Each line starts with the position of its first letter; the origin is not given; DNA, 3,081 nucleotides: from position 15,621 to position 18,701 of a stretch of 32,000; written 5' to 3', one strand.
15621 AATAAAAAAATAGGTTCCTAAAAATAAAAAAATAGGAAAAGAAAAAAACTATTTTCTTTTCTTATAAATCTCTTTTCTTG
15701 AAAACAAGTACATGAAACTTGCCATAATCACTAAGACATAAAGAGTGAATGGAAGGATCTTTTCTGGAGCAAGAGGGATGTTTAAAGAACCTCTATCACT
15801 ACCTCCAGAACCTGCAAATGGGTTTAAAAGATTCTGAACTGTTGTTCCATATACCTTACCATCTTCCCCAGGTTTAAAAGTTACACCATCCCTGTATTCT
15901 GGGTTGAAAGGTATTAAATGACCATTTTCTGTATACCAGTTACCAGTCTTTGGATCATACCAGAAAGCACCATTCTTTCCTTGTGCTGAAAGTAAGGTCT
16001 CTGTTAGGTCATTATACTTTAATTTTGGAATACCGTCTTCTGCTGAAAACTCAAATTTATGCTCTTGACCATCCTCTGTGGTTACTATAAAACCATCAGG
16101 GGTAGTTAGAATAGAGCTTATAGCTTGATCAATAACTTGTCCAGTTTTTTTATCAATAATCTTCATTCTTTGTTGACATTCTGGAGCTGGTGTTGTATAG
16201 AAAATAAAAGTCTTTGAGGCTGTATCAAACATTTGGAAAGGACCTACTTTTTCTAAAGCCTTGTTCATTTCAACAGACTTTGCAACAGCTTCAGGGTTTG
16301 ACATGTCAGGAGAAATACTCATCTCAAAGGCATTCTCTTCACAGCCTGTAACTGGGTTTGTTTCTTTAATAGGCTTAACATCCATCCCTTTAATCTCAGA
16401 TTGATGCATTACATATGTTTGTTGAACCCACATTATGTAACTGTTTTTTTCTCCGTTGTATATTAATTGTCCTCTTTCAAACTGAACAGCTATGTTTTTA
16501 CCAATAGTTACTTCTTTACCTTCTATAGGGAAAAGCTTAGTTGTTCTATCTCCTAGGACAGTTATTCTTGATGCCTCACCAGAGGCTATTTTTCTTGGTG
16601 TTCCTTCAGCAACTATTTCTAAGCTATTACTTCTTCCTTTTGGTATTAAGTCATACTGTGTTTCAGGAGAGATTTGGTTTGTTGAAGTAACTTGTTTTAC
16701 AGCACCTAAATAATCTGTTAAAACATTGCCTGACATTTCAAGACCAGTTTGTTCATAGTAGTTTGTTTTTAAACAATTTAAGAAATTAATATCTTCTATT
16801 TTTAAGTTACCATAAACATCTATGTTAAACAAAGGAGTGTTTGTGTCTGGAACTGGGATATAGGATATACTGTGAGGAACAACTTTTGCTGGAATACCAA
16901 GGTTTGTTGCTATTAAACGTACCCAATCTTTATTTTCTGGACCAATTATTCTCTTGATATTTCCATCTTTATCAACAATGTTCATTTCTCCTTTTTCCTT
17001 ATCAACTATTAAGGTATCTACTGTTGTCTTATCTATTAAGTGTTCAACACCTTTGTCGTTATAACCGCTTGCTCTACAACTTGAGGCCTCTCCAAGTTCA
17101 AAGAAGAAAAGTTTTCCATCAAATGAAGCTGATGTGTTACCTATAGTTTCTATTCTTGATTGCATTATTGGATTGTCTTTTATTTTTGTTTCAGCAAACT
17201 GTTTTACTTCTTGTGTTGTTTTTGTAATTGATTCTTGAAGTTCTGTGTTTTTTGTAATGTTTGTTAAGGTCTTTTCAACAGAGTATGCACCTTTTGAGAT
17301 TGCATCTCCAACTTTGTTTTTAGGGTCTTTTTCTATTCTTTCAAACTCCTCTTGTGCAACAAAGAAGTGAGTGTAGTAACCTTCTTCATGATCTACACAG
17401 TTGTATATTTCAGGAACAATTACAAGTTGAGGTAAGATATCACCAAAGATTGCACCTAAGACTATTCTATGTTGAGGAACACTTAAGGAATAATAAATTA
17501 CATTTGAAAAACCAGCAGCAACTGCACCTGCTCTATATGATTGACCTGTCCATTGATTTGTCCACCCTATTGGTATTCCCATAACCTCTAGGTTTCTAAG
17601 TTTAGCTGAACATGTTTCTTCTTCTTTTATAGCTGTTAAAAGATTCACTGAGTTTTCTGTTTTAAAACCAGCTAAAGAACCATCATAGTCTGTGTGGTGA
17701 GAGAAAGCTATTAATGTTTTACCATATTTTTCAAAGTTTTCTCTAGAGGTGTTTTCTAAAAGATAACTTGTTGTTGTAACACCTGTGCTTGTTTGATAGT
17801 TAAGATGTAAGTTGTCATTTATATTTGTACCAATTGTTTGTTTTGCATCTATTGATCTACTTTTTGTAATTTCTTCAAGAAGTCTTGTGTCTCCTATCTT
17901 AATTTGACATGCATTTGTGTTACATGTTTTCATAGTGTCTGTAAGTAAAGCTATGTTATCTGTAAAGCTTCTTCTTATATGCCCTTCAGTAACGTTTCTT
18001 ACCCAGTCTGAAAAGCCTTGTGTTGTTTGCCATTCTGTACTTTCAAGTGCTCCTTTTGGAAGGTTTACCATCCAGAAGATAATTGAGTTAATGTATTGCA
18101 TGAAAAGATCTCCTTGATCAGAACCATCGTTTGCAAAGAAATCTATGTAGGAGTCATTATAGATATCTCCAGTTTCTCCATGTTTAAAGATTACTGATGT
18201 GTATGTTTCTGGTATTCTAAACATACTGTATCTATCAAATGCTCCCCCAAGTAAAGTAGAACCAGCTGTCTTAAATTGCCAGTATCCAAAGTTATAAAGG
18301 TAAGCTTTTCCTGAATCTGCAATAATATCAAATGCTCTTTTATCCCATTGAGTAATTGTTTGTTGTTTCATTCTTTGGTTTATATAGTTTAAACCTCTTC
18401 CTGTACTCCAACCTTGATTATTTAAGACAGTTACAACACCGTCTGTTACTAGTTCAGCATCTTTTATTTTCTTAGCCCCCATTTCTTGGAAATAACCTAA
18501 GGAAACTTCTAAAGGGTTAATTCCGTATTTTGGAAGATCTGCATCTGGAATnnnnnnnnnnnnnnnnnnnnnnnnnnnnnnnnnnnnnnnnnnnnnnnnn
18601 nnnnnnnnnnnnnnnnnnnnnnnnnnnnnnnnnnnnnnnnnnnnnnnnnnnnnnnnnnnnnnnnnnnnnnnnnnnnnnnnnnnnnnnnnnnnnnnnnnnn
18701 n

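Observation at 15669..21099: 1,639-aa orphan surface protein with a dedicated 165-aa polytopic membrane partner, directly downstream of the pilus locus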

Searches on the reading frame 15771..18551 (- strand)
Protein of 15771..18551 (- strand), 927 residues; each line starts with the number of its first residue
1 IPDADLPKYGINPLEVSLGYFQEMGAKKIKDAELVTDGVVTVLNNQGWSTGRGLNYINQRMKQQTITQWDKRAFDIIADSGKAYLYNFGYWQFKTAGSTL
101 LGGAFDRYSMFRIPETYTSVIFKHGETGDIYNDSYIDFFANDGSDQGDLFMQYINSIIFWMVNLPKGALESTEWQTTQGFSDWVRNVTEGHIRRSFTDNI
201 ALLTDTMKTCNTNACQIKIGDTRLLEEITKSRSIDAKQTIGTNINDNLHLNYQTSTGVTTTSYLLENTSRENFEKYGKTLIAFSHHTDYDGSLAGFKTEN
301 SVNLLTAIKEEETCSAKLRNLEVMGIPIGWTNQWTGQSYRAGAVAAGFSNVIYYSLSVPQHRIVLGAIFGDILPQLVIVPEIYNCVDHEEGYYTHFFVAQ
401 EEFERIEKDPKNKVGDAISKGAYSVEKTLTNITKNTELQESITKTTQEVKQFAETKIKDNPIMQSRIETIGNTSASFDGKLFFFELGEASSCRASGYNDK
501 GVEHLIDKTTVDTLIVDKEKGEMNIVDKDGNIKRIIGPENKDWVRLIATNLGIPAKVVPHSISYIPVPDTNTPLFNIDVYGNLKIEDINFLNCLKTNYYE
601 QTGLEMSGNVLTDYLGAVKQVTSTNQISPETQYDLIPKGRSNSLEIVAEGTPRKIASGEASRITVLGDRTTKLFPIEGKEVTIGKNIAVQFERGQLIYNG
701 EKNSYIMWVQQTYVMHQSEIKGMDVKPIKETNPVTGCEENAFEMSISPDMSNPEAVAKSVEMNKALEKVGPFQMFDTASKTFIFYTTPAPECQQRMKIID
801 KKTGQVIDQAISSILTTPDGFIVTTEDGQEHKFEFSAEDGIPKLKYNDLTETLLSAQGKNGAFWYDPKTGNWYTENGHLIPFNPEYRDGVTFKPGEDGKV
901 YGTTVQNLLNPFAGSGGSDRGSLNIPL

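Call 33: predict_structure(alignment_id=A3)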
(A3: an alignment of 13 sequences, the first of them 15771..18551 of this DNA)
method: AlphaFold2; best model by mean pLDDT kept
length: 927 residues; sequences in the alignment: 13
mean_pLDDT: 54.4   pTM: 0.43
mean pLDDT of the five models: 54.4, 50.7, 48.1, 46.4, 34.8
residues with pLDDT >= 90: 43; 70-90: 247; 50-70: 129; < 50: 508
segments of 3 or more residues with pLDDT < 50: 1-119, 124-215, 217-250, 254-287, 292-300, 323-375, 388-419, 433-435, 455-466, 473-509, 539-556, 881-927
pLDDT, mean of each block of 10 residues (from residue 1): 35 31 31 33 30 26 27 30 34 34 34 40 44 32 31 33 33 36 35 30 37 46 39 38 40 48 42 41 46 42 59 59 46 38 40 43 41 50 50 41 39 44 53 52 58 47 45 46 34 35 41 50 60 53 34 41 71 89 87 82 82 81 69 80 85 85 89 88 81 72 68 83 86 70 88 87 87 86 82 85 79 89 90 86 86 84 81 74 35 30 30 25 21
secondary structure, 60 per line:
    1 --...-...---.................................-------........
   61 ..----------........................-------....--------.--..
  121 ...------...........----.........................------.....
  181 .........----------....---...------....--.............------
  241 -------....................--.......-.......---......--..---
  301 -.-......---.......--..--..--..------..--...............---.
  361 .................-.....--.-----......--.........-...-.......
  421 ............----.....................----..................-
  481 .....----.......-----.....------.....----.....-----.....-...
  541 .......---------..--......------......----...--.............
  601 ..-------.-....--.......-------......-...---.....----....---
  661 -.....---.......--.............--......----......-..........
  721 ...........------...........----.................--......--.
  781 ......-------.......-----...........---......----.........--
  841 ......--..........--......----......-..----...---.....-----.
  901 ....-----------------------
elements in order (helices of 4 or more, strands of 3 or more residues): H13-45 H53-62 H73-96 H104-107 E119-123 H130-133 E134-140 H145-169 H176-189 E200-203 E216-219 H222-234 E248-267 H270-276 E278-284 E288-293 H304-309 H314-319 H342-356 H360-377 H379-383 E392-397 H400-408 H414-432 H437-457 E462-479 E481-485 E493-496 E502-506 E513-517 E522-526 E532-536 H538-547 E561-566 E573-578 E583-585 H588-602 H612-615 E618-624 E632-637 E645-649 E654-657 E662-666 E670-676 E679-691 E694-699 E704-709 E711-716 E720-731 E738-748 H753-769 E772-777 E780-786 E794-800 E806-816 E820-825 E830-838 E841-846 E849-858 E861-866 E871-876 E890-894 E900-904

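Call 34: search_protein_representatives(alignment_id=A3)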
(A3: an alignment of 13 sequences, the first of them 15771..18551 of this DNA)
Query: 13 sequences, 932 profile positions. Proteins with E-value up to 0.001 (for the whole library): 200; up to 1e-10: 156; up to 1e-30: 102. The best 150 are listed.
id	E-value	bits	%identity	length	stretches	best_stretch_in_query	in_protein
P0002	0.0e+00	1698.4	-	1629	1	2-932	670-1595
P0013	0.0e+00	1558.6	-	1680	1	2-932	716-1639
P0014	0.0e+00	1355.5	-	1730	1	9-932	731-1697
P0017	0.0e+00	1173.6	-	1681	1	8-932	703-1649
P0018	0.0e+00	1142.8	-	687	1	278-932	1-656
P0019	0.0e+00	1127.1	-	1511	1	8-932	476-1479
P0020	0.0e+00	1086.0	-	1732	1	4-932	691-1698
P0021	1.5e-198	678.6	-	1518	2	264-917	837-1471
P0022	1.9e-184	632.0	-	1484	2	264-932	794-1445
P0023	3.7e-179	614.5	-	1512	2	262-931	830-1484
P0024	9.3e-173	593.3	-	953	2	264-932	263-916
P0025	2.2e-171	588.8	-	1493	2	264-930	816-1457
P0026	2.4e-171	588.6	-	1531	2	264-932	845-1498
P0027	2.4e-170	585.3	-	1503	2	254-924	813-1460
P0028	7.0e-165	567.2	-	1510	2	256-932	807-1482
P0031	1.7e-163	562.6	-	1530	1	32-930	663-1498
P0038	4.0e-156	538.2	-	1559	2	264-930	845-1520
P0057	6.4e-148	511.1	-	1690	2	251-932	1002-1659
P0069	9.0e-139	480.8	-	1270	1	84-931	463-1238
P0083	1.1e-114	401.1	-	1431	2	248-914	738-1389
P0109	1.3e-37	146.0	-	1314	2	266-917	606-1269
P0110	9.6e-34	133.2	-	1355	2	264-923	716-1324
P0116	2.4e-28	115.4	-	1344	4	822-918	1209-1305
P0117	1.2e-26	109.7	-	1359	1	526-930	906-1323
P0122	5.6e-24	100.9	-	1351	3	815-932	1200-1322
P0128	8.4e-21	90.4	-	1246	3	684-910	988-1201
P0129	1.5e-20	89.6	-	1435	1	559-922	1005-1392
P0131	1.0e-19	86.8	-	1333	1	685-930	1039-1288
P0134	3.4e-18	81.8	-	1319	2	679-915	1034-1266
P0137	1.1e-17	80.0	-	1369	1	479-915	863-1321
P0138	9.4e-17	77.0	-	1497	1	664-928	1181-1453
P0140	3.5e-16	75.1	-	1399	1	687-923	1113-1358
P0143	1.6e-15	72.9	-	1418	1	562-932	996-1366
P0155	1.3e-13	66.6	-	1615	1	755-924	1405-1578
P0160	4.3e-13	64.9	-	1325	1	432-924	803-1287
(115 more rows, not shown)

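Call 38: list_cluster_members(proteins=[P0017, P0021, P0031, P0057, P0083, P0109, P0116, P0129, P0138, P0160])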
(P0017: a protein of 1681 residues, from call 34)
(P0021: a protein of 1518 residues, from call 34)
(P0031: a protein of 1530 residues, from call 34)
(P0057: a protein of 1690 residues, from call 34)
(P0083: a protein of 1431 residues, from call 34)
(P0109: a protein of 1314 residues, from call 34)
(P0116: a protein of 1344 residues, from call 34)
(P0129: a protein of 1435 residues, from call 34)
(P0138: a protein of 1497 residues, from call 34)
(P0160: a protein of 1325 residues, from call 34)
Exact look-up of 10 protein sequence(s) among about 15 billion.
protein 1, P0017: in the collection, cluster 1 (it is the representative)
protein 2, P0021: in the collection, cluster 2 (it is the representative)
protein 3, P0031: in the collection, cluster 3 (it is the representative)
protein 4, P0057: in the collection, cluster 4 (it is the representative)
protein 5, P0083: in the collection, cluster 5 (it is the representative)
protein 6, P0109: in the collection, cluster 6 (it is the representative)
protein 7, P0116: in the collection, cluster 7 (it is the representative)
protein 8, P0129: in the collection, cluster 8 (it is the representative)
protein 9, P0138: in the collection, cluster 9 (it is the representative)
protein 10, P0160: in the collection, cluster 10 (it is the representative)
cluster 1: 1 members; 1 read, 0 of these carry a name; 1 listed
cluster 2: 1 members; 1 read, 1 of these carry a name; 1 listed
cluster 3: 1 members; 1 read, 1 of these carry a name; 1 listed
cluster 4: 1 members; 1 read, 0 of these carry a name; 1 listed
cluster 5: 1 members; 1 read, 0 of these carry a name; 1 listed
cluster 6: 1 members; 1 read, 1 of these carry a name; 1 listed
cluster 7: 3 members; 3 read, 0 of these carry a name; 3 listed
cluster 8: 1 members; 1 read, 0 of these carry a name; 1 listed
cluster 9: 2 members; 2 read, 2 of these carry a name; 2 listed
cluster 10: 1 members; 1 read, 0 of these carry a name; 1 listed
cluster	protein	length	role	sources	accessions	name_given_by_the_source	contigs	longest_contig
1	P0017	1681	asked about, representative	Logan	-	-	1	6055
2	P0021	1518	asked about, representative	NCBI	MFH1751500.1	MAG: hypothetical protein ABH821_00995 [archaeon]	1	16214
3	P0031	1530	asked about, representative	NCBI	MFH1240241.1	MAG: hypothetical protein V1672_03410 [Candidatus Diapherotrites archaeon]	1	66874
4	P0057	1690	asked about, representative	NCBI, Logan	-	-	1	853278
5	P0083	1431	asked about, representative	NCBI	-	-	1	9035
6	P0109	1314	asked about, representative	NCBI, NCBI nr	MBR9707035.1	MAG: hypothetical protein GOV15_01230 [Candidatus Diapherotrites archaeon] | hypothetical protein [Candidatus Diapherotrites archaeon]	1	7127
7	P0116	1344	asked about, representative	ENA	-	-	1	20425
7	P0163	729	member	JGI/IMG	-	-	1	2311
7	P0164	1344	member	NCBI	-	-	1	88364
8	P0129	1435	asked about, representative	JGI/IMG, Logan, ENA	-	-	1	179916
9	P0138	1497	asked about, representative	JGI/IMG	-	hypothetical protein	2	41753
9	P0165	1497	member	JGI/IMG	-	hypothetical protein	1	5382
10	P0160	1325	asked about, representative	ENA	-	-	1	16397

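Call 42: fold_search(model_id=the predicted structure, library=pdb)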
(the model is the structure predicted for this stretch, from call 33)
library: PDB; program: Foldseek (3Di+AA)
matches with E <= 10: 722; with E <= 0.001: 7
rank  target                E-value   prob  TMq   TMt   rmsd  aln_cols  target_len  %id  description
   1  9s6b_C                1.6e-04  0.51  0.06  0.08  22.3       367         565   11  Aeropyrum pernix acylaminoacyl peptidase co-crystallized with meropenem. (released 2025-10-22)
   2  1k32_A                3.7e-04  0.57  0.07  0.07  24.8       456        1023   13  Crystal structure of the tricorn protease (released 2001-12-05)
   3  5jrk_A                5.0e-04  0.23  0.06  0.07  28.0       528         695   11  Crystal Structure of the Sphingopyxin I Lasso Peptide Isopeptidase SpI-IsoP (SeMet-derived) (released 2016-09-28)
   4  3o4j_D                5.3e-04  0.38  0.06  0.08  21.9       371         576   10  Structure and Catalysis of Acylaminoacyl Peptidase (released 2010-11-17)
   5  8pjy                  6.2e-04  0.44  0.06  0.14  21.6       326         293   10  Crystal structure of the computationally designed SAKe6EEref protein (released 2024-07-10)
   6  3o4j_B                6.2e-04  0.35  0.06  0.08  22.0       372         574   11  Structure and Catalysis of Acylaminoacyl Peptidase (released 2010-11-17)
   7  22gw_B                9.8e-04  0.51  0.06  0.15  20.9       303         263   11  Crystal structure of the CJ1041C protein from Campylobacter jejuni in the apo form in space group P2 (released 2026-04-01)
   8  8pjz_A                1.0e-03  0.44  0.06  0.15  19.0       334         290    7  Crystal structure of the computationally designed SAKe6EEtal protein (released 2024-07-10)
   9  2qr5_A                1.1e-03  0.35  0.06  0.08  22.2       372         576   11  Aeropyrum pernix acylaminoacyl peptidase, H367A mutant (released 2008-05-20)
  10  7pvp                  1.1e-03  0.28  0.05  0.14  19.6       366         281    9  Crystal structure of the SAKe6BC designer protein (released 2023-01-18)
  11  6hrl_A                1.1e-03  0.38  0.06  0.13  20.0       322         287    9  Crystal structure of the Kelch domain of human KLHL17 (released 2018-10-17)
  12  6eks                  1.3e-03  0.21  0.07  0.08  27.6       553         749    9  Vibrio cholerae neuraminidase complexed with oseltamivir carboxylate (released 2017-11-29)
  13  6eku                  1.4e-03  0.21  0.07  0.08  26.6       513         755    8  Vibrio cholerae neuraminidase complexed with zanamivir (released 2017-11-29)
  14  7opu                  1.6e-03  0.41  0.06  0.16  20.1       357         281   10  Self-assembled crystal structure of the computationally designed SAKe6BE-3HH protein (released 2022-12-14)
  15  1ve6_A                1.6e-03  0.25  0.06  0.09  22.0       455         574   11  Crystal structure of an acylpeptide hydrolase/esterase from Aeropyrum pernix K1 (released 2004-11-02)
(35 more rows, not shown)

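Call 45: find_related_loci(query=A3, collection=genome_contigs, flank=10000)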
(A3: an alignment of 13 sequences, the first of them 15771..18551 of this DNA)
Query A3 (927 aa) in genome_contigs; peptide patterns used: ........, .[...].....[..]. (x = any residue, [..] = any of these).
118 stretches matched a pattern; 55 encode a relative of the query (tblastn E <= 1e-3); 55 distinct loci.
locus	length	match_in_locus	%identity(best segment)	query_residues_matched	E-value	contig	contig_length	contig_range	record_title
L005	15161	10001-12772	76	4-927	0e+0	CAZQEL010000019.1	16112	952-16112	MAG TPA_asm: uncultured archaeon isolate SRP191223_co1_16 genome assembly, contig: NODE_3645_length_16112_cov_6.442299,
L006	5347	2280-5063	73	1-927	0e+0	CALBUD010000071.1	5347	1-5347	MAG TPA_asm: Candidatus Diapherotrites archaeon isolate SRR7299214_bin.7_CONCOCT_v1.1_MAG genome assembly, contig: ERZ78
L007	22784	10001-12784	80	1-927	0e+0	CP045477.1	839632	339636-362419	MAG: Candidatus Forterrea multitransposorum CG_2015-17_Forterrea_25_41 chromosome, complete genome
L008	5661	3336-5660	79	1-774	0e+0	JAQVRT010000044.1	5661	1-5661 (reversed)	MAG: Candidatus ainarchaeum sp. isolate STF1_257 NODE_55507_length_5661_cov_4.088001_Sandtown_F1, whole genome shotgun s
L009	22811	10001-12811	59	1-927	0e+0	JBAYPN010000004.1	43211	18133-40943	MAG: archaeon isolate SO_2016_LW2_139 scaffold01392_LW138R_2016, whole genome shotgun sequence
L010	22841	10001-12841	56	2-927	0e+0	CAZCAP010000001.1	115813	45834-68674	MAG TPA_asm: uncultured archaeon isolate SRP178699_co1_70 genome assembly, contig: NODE_87_length_115813_cov_33.067486,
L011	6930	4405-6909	55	4-824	0e+0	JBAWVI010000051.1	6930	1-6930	MAG: archaeon isolate ELA007 MAG007_51, whole genome shotgun sequence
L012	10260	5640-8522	44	3-927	0e+0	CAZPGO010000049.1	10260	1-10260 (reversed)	MAG TPA_asm: uncultured archaeon isolate SRP067234_co1_315 genome assembly, contig: k99_229772, whole genome shotgun seq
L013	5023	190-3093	43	9-927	0e+0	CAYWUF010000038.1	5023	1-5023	MAG TPA_asm: uncultured archaeon isolate SRP192927_co2_630 genome assembly, contig: NODE_39620_length_5023_cov_8.514694,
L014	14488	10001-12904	43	9-927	0e+0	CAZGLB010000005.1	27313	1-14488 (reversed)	MAG TPA_asm: uncultured archaeon isolate SRP263991_co7_50 genome assembly, contig: NODE_2465_length_27313_cov_190.145205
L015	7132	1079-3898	43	26-927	0e+0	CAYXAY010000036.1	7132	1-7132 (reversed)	MAG TPA_asm: uncultured archaeon isolate SRP257756_co1_240 genome assembly, contig: NODE_9795_length_7132_cov_7.240215,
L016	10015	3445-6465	48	6-927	0e+0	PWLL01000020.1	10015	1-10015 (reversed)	MAG: Candidatus Iainarchaeum archaeon isolate CSSed10_239 CS-Sed10-C17965, whole genome shotgun sequence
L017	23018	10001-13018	48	9-927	0e+0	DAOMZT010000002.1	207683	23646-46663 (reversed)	MAG TPA_asm: archaeon isolate AMR_MDS_3992 NODE_10_length_207683_cov_10.526726, whole genome shotgun sequence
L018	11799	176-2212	47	247-927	0e+0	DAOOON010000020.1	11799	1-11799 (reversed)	MAG TPA_asm: archaeon isolate AMR_MDS_2622 NODE_6746_length_11799_cov_15.521458, whole genome shotgun sequence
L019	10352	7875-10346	41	4-777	0e+0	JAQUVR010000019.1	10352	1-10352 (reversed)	MAG: Candidatus ainarchaeum sp. isolate STD2_171 NODE_25476_length_10352_cov_4.275795_Sandtown_D2, whole genome shotgun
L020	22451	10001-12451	31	39-910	3e-125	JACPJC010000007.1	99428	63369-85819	MAG: Candidatus Iainarchaeum archaeon isolate NC_groundwater_457_Ag_B-0.1um_46_10 S34_3B_scaffold_235133, whole genome s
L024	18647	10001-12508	30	37-926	2e-114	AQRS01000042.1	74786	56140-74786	Candidatus Iainarchaeum andersonii SCGC AAA011-E11 A11E11DRAFT_contig_1_0.2_C, whole genome shotgun sequence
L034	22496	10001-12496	29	23-910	1e-103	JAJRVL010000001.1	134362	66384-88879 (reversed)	MAG: archaeon isolate Dive96_bin10.390 k141_727375, whole genome shotgun sequence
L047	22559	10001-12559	27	11-903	9e-83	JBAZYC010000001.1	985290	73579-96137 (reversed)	MAG: archaeon isolate SO_2017_GW1_71 NODE_17_length_985290_cov_1.729804_OW334_2017, whole genome shotgun sequence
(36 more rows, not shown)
